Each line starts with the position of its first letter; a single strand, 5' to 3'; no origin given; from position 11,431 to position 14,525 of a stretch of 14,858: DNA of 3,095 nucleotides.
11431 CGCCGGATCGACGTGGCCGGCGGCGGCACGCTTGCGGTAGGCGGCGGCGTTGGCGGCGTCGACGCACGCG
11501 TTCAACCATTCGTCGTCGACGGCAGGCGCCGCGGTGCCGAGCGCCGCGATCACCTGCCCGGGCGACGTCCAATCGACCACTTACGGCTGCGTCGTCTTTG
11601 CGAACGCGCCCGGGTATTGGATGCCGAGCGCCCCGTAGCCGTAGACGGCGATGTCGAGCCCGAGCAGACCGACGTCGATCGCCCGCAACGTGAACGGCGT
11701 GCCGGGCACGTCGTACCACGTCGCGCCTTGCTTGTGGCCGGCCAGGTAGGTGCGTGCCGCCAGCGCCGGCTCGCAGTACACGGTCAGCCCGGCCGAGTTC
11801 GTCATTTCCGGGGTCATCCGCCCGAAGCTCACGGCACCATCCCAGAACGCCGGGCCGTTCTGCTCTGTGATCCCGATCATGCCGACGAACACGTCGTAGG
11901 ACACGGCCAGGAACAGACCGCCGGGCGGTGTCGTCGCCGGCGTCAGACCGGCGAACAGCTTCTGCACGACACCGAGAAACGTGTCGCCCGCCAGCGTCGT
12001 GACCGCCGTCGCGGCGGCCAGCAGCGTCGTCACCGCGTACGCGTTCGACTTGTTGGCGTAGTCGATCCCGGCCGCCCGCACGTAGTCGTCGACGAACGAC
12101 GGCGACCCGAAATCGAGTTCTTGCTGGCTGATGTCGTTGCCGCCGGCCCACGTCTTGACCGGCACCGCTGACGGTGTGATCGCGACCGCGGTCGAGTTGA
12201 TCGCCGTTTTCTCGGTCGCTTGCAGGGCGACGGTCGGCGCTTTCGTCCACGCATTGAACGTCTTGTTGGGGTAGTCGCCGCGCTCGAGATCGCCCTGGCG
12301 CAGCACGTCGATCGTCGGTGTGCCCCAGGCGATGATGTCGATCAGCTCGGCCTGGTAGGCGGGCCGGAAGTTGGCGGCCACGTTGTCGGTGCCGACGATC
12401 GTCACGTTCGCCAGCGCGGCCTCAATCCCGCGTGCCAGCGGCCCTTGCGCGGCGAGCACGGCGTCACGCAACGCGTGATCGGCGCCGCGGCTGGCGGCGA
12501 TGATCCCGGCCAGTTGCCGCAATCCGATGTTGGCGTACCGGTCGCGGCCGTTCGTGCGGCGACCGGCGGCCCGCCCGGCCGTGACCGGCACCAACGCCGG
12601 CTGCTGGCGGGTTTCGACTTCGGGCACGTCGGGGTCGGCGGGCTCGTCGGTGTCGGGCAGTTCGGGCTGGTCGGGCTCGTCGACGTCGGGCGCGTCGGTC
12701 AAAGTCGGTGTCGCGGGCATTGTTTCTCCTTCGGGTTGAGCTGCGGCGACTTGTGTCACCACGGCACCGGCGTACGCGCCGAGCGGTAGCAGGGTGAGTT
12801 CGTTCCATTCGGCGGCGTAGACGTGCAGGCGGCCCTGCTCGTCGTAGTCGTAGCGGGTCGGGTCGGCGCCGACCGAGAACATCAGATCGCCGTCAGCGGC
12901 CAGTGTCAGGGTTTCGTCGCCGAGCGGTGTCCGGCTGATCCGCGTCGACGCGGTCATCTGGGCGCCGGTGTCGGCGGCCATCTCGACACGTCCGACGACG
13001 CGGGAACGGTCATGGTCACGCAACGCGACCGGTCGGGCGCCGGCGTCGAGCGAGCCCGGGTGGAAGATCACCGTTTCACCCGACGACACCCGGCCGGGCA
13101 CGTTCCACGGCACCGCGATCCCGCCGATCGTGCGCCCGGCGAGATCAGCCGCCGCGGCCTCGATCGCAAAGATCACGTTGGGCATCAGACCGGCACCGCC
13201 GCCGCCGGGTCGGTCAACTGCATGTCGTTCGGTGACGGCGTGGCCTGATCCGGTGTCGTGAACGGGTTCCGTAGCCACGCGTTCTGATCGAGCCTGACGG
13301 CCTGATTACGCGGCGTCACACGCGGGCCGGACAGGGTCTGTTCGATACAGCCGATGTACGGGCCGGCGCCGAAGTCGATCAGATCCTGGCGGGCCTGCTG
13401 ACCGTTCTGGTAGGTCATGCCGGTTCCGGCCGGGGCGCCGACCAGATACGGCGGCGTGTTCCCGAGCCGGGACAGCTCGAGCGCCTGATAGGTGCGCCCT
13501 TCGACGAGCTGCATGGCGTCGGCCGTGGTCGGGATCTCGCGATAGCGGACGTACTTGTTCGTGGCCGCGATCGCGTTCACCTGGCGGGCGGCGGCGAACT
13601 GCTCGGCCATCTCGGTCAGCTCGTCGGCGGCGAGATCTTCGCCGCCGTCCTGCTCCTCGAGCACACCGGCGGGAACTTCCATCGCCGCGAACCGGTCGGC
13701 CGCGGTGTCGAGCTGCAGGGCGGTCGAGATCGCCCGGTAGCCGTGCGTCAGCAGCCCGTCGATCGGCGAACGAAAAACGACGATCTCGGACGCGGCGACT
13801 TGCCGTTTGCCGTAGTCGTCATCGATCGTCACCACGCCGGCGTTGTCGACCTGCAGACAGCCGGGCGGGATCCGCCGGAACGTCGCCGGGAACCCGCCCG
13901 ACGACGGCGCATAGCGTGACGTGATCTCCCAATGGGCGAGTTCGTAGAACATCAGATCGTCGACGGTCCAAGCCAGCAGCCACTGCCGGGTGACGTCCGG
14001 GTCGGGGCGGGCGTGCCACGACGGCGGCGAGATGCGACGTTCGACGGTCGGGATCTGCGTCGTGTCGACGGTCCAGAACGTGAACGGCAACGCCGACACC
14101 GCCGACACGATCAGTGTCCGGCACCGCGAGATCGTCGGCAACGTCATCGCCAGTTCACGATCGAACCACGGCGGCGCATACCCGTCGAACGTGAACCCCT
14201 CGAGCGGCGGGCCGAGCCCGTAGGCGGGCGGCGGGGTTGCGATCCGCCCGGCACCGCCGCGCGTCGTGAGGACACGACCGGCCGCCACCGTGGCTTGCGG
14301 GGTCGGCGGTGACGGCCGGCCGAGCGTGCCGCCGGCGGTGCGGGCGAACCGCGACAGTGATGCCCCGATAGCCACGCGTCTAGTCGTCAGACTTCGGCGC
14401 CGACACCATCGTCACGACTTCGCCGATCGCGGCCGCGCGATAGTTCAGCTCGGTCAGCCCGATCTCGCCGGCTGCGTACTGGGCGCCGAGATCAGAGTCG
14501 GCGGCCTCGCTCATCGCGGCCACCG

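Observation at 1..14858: The window is a closed circle: a complete 14.7-kb tailed-phage genome near the lower size limit for siphovirus-type phages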

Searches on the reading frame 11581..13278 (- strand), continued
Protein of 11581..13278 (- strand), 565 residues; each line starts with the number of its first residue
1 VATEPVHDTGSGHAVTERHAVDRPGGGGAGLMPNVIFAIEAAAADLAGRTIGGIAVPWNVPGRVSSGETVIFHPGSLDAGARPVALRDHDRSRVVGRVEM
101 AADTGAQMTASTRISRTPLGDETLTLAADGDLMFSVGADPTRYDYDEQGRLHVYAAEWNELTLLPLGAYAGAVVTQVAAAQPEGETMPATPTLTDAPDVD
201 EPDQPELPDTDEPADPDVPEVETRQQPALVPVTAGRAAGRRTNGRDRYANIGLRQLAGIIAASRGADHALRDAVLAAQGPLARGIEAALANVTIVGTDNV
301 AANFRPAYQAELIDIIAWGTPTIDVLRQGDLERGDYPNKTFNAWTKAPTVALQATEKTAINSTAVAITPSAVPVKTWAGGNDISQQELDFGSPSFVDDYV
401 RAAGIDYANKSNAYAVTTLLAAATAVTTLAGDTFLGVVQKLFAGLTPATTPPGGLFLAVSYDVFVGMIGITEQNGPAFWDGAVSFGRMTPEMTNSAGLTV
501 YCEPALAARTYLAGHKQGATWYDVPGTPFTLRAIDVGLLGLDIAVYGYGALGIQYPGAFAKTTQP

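Call 38: find_related_loci(query=A1, collection=genome_contigs, flank=10000)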
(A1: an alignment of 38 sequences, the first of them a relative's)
Query A1 (534 aa) in genome_contigs; peptide patterns used: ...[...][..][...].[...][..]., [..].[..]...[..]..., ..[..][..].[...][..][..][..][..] (x = any residue, [..] = any of these).
31 stretches matched a pattern, but none encodes a relative of the query by tblastn (E <= 1e-3).

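Call 39: find_encoding_contigs(protein=P0079, flank=10000, max_places=3)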
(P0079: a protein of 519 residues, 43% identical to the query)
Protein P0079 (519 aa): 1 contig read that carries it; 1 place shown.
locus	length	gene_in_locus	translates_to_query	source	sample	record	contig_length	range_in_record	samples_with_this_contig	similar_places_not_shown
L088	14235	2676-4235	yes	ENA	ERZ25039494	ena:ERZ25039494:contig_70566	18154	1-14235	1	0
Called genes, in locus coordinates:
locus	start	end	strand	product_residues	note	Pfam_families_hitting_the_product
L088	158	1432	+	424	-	-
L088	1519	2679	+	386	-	PF04860:Phage_portal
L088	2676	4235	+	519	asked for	PF25209:Phage_capsid_4 (weak)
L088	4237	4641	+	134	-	-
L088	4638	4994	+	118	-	-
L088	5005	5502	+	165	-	-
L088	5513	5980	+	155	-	-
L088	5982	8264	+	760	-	-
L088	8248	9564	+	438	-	-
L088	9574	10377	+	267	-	-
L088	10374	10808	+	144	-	PF01391:Collagen (faint)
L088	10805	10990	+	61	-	-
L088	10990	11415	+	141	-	PF05551:zf-His_Me_endon (weak), PF13392:HNH_3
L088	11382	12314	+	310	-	PF01510:Amidase_2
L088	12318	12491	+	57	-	-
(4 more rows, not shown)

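Call 45: find_encoding_contigs(protein=P0001, flank=10000, max_places=5)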
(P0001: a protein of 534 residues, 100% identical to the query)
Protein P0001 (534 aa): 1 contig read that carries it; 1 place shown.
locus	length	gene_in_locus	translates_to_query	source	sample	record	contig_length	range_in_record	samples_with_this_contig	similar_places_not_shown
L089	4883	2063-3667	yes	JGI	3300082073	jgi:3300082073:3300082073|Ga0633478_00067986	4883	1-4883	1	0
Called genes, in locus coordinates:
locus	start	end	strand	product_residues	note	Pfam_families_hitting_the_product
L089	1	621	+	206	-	?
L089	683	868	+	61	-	-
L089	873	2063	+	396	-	PF04860:Phage_portal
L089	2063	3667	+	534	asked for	PF25209:Phage_capsid_4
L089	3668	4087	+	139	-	-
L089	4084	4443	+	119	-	-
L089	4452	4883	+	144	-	?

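Call 77: search_dna_similar(query=window:11581-13185:-, collection=plasmids, mode=protein, max_rows=10)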
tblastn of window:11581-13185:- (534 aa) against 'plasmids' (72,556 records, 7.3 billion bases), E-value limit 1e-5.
Records with a match: 1; places in all: 1; records where one place covers at least 80% of the query: 0.
Best place of each record, by identity: <60% 1.
By first word of the organism name: Corynebacterium 1.
By predicted mobility (MOB-suite, as given by PLSDB): non-mobilizable 1.
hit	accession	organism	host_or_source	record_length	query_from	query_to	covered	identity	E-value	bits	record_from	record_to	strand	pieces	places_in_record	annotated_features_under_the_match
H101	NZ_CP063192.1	Corynebacterium heidelbergense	Alopochen aegyptiaca,pure culture,preen ...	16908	245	532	54%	24.9%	3e-8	64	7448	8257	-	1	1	hypothetical protein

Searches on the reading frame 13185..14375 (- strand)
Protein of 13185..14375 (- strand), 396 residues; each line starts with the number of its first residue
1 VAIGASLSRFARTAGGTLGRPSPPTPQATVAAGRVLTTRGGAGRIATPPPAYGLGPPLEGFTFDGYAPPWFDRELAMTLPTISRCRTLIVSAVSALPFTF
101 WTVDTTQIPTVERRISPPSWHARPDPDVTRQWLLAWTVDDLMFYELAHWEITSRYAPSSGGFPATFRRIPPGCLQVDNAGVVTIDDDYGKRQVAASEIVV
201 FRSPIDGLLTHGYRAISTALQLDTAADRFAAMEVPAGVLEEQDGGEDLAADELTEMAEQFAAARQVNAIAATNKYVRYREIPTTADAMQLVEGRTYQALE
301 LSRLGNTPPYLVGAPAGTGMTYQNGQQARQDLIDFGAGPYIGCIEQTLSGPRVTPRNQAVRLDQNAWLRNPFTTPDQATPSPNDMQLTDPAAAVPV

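Call 6: search_protein_families(library=pfam, max_evalue=0.01, proteins=[window:13185-14375:-])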
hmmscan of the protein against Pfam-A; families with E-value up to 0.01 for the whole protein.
window:13185-14375:- (396 aa): 1 family
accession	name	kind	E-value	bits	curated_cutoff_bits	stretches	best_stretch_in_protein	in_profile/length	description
PF04860.17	Phage_portal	-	1.3e-22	80.9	39.1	1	80-370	1-293/321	Phage portal protein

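Call 9: search_protein_families(library=phrogs, max_evalue=0.001, proteins=[window:13185-14375:-])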
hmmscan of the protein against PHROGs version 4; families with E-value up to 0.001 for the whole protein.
window:13185-14375:- (396 aa): 2 families
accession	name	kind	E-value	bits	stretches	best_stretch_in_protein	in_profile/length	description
phrog_12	-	head and packaging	2e-23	84.3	1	61-348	72-361/646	portal protein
phrog_5929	-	head and packaging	0.00059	20.2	1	226-350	9-130/228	portal protein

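Call 15: find_encoding_contigs(protein=window:13185-14375:-, flank=10000, max_places=10)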
Protein window:13185-14375:- (396 aa): 1 contig read that carries it; 1 place shown.
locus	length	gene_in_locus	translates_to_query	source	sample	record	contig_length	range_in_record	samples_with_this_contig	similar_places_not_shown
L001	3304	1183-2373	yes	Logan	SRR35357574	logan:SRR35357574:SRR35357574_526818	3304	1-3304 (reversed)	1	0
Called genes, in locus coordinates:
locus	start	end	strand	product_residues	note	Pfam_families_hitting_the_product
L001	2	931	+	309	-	?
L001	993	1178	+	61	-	-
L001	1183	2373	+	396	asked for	PF04860:Phage_portal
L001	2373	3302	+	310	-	?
